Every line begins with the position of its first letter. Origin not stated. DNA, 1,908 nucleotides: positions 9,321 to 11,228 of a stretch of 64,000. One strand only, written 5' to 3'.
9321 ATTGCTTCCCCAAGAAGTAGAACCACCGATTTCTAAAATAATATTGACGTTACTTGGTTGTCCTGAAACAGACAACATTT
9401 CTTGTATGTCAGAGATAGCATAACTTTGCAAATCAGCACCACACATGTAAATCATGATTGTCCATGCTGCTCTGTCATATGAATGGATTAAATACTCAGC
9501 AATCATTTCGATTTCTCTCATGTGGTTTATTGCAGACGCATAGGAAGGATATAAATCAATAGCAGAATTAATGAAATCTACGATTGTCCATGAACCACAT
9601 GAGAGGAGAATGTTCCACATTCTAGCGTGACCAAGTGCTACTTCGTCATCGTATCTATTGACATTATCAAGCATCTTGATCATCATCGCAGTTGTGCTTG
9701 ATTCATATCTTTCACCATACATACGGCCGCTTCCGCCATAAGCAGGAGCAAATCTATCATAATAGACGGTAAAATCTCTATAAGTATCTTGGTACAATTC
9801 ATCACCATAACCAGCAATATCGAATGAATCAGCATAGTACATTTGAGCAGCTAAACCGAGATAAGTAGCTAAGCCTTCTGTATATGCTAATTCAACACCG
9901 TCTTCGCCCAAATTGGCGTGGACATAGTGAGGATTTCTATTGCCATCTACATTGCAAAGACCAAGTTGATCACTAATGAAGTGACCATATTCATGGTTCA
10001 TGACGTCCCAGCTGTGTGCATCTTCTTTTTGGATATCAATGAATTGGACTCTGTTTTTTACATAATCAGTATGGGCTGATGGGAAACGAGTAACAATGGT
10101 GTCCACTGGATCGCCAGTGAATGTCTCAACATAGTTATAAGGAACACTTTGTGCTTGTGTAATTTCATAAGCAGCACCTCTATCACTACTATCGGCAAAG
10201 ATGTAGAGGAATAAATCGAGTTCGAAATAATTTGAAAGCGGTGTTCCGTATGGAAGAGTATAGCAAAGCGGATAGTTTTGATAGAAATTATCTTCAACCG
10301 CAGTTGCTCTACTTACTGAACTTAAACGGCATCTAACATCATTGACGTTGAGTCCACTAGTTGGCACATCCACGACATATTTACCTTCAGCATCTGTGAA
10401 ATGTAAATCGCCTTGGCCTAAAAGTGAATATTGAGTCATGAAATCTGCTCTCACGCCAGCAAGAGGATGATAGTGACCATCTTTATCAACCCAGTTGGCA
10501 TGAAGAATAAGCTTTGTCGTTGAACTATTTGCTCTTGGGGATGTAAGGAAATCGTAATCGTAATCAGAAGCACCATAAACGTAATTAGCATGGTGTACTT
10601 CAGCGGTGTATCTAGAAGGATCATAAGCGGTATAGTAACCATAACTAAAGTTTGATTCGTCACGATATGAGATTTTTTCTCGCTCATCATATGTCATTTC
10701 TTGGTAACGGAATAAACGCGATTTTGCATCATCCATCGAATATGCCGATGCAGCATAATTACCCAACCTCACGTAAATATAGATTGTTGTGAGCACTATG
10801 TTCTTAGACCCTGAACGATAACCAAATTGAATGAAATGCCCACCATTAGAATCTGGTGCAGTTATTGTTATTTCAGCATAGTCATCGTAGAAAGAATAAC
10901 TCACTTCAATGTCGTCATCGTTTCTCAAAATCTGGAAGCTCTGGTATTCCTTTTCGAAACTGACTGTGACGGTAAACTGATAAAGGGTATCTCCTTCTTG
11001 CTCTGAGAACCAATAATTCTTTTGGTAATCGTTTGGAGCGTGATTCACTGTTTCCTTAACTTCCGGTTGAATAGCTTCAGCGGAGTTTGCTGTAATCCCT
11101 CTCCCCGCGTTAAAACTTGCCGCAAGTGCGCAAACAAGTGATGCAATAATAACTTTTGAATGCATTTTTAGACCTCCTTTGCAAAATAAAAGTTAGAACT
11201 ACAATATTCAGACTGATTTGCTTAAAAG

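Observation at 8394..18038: Tandem triplet of secreted proteins fusing an HEXXH metallopeptidase domain to a clostripain-like (C11) cysteine peptidase domain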

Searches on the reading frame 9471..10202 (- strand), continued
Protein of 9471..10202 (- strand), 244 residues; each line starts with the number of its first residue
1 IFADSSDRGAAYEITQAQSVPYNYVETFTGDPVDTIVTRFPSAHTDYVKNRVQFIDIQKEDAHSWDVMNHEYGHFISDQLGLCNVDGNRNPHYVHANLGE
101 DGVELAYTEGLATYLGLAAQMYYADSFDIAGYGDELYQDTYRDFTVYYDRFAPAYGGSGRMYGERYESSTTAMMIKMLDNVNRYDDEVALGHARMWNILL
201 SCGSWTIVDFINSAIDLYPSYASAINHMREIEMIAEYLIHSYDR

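Call 56: list_cluster_members(proteins=[P0119, P0121, P0124, P0128, P0131, P0134, P0140, P0145, P0156, P0164])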
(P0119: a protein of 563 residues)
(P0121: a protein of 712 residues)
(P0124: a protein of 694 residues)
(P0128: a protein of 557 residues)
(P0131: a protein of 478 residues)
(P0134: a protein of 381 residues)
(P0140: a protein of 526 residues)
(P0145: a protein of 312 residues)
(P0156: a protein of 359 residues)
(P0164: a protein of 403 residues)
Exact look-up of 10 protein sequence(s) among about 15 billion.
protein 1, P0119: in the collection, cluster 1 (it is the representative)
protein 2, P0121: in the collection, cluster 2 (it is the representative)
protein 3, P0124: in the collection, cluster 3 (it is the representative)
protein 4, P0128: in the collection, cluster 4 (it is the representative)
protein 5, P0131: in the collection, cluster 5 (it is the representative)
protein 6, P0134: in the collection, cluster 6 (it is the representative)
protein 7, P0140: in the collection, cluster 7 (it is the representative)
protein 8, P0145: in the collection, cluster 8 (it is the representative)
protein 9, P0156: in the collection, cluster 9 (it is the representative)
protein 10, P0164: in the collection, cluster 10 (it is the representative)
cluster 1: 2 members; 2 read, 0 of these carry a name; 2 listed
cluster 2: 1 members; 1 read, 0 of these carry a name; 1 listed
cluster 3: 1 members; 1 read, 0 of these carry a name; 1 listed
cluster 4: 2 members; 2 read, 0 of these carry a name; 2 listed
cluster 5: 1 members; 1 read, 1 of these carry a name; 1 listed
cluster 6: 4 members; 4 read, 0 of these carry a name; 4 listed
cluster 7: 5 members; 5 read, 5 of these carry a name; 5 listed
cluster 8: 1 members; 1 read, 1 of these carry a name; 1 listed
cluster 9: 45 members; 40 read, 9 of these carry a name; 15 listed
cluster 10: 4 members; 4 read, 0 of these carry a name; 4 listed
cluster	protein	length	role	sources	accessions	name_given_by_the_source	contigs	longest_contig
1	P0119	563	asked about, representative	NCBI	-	-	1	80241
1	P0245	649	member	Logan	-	-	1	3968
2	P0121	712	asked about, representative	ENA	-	-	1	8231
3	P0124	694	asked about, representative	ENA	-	-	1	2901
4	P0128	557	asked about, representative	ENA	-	-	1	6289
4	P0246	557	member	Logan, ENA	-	-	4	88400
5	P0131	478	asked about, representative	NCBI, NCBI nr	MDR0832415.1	MAG: hypothetical protein LBM99_05920, partial [Bacillales bacterium] | hypothetical protein [Bacillales bacterium]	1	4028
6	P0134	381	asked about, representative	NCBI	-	-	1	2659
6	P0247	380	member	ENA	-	-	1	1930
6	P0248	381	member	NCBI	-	-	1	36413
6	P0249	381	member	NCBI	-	-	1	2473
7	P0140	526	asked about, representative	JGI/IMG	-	hypothetical protein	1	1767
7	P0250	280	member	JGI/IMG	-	hypothetical protein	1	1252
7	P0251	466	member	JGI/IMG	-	hypothetical protein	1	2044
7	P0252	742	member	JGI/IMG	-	hypothetical protein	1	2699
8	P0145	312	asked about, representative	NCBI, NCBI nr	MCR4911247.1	MAG: hypothetical protein K5925_01815, partial [Bacilli bacterium] | hypothetical protein [Bacilli bacterium]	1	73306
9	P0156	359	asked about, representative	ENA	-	-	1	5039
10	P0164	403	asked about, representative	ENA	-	-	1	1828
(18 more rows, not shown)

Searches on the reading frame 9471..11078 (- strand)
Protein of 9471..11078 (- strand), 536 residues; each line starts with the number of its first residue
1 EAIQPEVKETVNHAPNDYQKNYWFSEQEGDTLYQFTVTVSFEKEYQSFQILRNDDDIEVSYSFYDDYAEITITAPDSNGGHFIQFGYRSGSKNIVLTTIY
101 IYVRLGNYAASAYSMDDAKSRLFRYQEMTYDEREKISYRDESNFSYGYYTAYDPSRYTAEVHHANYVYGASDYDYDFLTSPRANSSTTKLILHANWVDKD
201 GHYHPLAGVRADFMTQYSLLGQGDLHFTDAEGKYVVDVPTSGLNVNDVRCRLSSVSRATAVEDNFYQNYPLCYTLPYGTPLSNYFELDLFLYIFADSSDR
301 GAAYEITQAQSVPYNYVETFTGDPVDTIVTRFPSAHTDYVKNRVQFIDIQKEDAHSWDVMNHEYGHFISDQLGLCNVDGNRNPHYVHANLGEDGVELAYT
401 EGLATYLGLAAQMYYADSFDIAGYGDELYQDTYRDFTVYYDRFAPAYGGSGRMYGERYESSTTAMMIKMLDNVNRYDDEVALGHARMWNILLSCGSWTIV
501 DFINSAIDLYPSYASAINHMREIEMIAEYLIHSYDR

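Call 13: search_solved_structures(query=A2, max_evalue=10, show_alignments=3)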
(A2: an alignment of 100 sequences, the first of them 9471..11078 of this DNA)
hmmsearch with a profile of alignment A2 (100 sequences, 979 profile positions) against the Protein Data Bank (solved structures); distinct sequences matched with E-value up to 10: 14.
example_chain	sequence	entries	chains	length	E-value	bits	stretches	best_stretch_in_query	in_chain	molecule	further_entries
9cip_A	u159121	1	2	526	3.6e-24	88.2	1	576-948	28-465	Clostripain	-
6mzo_A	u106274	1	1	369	1.1e-17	66.7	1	602-930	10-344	Inactive Zymogen C11 Protease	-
6n9j_A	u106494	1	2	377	8.1e-12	47.3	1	606-948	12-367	Clostripain-related protein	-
3uws_B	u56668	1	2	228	9.5e-09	37.1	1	744-926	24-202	hypothetical protein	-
4yec_B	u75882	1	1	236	1.1e-08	36.9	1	744-929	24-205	Clostripain family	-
5dyn_B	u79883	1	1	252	0.00011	23.7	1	739-938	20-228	Putative peptidase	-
5dyn_A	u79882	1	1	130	0.00015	23.2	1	602-711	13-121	Putative peptidase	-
4yec_A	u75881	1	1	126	0.00024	22.5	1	599-711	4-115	Clostripain family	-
3uws_A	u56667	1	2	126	0.00028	22.3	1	599-711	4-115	hypothetical protein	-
5l20_B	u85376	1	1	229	0.0074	17.6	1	739-898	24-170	Clostripain-related protein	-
6nag_A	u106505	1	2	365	0.041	15.1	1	736-835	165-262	Clostripain-related protein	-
6ly5_H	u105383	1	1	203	1.8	9.7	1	10-43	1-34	FCPI-10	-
5mfi_A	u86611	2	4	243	2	9.5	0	512-569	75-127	YIII(Dq.V2)4CqI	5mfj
7nfx_v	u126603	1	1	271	2.8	9.1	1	787-900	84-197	Signal recognition particle receptor subunit beta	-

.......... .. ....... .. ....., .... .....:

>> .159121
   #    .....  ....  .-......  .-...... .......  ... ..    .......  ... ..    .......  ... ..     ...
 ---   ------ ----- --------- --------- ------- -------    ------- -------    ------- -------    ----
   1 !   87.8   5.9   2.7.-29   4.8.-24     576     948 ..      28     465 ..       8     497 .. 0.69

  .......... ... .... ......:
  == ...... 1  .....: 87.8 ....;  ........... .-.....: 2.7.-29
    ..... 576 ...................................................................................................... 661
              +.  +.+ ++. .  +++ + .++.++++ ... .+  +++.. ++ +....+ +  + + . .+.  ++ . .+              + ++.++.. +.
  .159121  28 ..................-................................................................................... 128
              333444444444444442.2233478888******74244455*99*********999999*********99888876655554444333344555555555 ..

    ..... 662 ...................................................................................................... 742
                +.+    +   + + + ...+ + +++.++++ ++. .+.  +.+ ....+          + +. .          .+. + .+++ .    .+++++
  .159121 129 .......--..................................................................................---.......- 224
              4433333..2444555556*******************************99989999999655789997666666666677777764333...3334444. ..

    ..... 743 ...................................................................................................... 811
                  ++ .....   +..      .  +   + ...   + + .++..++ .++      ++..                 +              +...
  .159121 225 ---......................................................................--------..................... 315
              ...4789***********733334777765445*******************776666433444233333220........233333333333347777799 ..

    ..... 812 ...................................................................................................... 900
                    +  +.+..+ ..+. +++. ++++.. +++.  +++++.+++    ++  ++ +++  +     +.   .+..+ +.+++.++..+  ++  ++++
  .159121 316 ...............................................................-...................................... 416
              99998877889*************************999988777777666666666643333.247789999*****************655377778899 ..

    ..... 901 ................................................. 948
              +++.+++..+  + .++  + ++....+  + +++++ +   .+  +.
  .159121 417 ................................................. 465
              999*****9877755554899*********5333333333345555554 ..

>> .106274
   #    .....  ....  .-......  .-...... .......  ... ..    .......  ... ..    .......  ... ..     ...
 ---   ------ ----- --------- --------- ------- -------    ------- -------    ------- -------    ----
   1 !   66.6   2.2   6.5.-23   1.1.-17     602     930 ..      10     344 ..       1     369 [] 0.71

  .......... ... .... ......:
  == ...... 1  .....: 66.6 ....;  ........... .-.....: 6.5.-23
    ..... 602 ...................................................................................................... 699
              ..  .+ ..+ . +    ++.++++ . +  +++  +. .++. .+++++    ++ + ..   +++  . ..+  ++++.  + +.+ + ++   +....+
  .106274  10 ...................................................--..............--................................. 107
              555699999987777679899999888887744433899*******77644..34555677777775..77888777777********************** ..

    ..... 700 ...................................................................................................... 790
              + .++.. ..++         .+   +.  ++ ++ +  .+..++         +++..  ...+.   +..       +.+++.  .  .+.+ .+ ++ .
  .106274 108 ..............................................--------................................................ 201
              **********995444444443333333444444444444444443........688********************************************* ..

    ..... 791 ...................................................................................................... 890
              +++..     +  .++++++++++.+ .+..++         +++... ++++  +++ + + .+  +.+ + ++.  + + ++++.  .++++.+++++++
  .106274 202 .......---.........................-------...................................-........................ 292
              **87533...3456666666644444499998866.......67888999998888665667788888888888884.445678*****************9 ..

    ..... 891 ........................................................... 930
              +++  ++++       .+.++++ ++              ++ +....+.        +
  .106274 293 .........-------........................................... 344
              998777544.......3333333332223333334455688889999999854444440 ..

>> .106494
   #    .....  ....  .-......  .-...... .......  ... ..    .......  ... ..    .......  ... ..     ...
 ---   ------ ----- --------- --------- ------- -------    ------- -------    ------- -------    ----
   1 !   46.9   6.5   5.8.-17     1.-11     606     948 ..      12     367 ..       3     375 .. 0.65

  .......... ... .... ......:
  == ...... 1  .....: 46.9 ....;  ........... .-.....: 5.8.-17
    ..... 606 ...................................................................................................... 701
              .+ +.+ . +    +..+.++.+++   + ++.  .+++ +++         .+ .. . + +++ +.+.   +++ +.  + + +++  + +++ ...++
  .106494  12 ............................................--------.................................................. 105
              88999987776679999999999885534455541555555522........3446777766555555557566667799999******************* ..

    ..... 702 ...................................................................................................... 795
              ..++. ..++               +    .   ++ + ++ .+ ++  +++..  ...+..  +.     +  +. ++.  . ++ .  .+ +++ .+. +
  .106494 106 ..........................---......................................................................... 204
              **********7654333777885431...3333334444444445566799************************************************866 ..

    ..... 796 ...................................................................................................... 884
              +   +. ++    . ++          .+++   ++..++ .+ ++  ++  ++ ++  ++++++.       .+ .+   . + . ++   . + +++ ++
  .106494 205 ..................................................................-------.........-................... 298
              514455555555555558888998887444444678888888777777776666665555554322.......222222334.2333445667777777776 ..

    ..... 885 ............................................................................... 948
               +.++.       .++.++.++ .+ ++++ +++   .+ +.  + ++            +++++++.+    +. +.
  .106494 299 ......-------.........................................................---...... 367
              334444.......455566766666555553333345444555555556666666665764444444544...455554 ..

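Call 20: predict_structure(alignment_id=A2)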
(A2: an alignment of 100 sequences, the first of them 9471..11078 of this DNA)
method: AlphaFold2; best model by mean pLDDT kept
length: 536 residues; sequences in the alignment: 100
mean_pLDDT: 90.7   pTM: 0.92
mean pLDDT of the five models: 90.7, 90.7, 89.8, 89.6, 89.5
residues with pLDDT >= 90: 401; 70-90: 111; 50-70: 13; < 50: 11
segments of 3 or more residues with pLDDT < 50: 1-11
pLDDT, mean of each block of 10 residues (from residue 1): 32 64 95 96 89 92 94 96 93 92 97 97 93 82 74 92 93 94 86 96 96 92 81 92 91 95 93 91 94 97 98 97 93 93 91 95 97 87 84 92 98 95 93 90 84 89 98 93 98 92 97 97 94 75
secondary structure, 60 per line:
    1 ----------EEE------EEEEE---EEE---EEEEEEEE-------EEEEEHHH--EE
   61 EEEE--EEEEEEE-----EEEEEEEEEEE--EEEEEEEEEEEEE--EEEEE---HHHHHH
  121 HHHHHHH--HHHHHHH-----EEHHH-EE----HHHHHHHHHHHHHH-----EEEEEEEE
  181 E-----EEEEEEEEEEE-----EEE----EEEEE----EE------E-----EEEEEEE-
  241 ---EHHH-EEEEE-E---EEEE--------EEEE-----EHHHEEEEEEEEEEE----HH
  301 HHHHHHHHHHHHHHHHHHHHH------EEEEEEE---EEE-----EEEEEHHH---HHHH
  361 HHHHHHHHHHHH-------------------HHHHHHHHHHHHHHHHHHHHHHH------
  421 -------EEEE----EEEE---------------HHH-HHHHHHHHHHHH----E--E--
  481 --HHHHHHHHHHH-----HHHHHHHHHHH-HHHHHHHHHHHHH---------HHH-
elements in order: E11-13 E20-24 E28-30 E34-41 E49-53 E59-64 E67-73 E79-89 E92-104 E107-111 H115-127 H130-136 H154-167 E173-181 E187-197 E203-205 E210-214 E233-239 E249-253 E259-262 E271-274 E284-294 H299-321 E328-334 E338-340 E346-350 H357-372 H392-414 E428-431 E436-439 H459-470 H483-493 H499-509 H511-523

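Call 22: fold_search(model_id=the predicted structure, library=pdb)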
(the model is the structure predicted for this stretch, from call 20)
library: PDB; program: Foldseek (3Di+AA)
matches with E <= 10: 1324; with E <= 0.001: 1
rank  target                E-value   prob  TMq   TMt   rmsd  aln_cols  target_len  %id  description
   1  5vmm_F                7.5e-04  0.57  0.13  0.18  16.2       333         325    8  Staphylococcus aureus IsdB bound to human hemoglobin (released 2017-11-15)
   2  7pcq_E                2.1e-03  0.47  0.15  0.21  16.4       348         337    9  Human carboxyhemoglobin bound to Staphylococcus aureus hemophore IsdB - 1:1 complex (released 2022-04-13)
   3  7pcf_F                2.9e-03  0.54  0.16  0.21  15.8       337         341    9  Human methemoglobin bound to Staphylococcus aureus hemophore IsdB (released 2022-04-13)
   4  1qfh_A                9.3e-03  0.35  0.11  0.23  17.7       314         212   10  DIMERIZATION OF GELATION FACTOR FROM DICTYOSTELIUM DISCOIDEUM: CRYSTAL STRUCTURE OF ROD DOMAINS 5 AND 6 (released 1999-04-16)
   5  5vmm_E                9.3e-03  0.35  0.15  0.20  16.2       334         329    8  Staphylococcus aureus IsdB bound to human hemoglobin (released 2017-11-15)
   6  8tq4_C                2.9e-02  0.28  0.14  0.25  15.4       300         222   10  Crystal structure of Fab M142 in complex with MHC-I (H2-Dd) (released 2025-02-05)
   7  1wlh_B                2.9e-02  0.23  0.11  0.17  17.8       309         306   10  Molecular structure of the rod domain of Dictyostelium filamin (released 2004-10-05)
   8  5n40                  4.5e-02  0.11  0.11  0.15  27.6       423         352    8  Structure of Yersinia pseudotuberculosis adhesin InvE (released 2017-04-12)
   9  7y73_B                4.8e-02  0.63  0.10  0.38  13.7       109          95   13  Crystal structure of sDscam Ig1 domain, isoform beta3v7 (released 2023-05-24)
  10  5d1z_I                4.8e-02  0.51  0.11  0.28  13.3       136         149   12  IsdB NEAT1 bound by clone D4-10 (released 2016-09-14)
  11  3bn3_B                4.8e-02  0.35  0.13  0.26  10.8       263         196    7  crystal structure of ICAM-5 in complex with aL I domain (released 2008-08-19)
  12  6i9i_A                4.8e-02  0.25  0.13  0.27  15.1       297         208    9  Rift valley fever virus Gn in complex with a neutralizing antibody fragment (released 2018-12-26)
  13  7kj7_A                4.8e-02  0.13  0.09  0.17  18.7       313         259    9  Plasmodium falciparum protein Pf12p (released 2021-02-03)
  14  2moq_MODEL_1_A        5.6e-02  0.41  0.11  0.28  12.7       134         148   10  Solution Structure and Molecular determinants of Hemoglobin Binding of the first NEAT Domain of IsdB in Staphy (released 2014-07-02)
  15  3szk_F                5.6e-02  0.33  0.10  0.27  13.3       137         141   14  Crystal Structure of Human metHaemoglobin Complexed with the First NEAT Domain of IsdH from Staphylococcus aureus (released 2011-09-14)
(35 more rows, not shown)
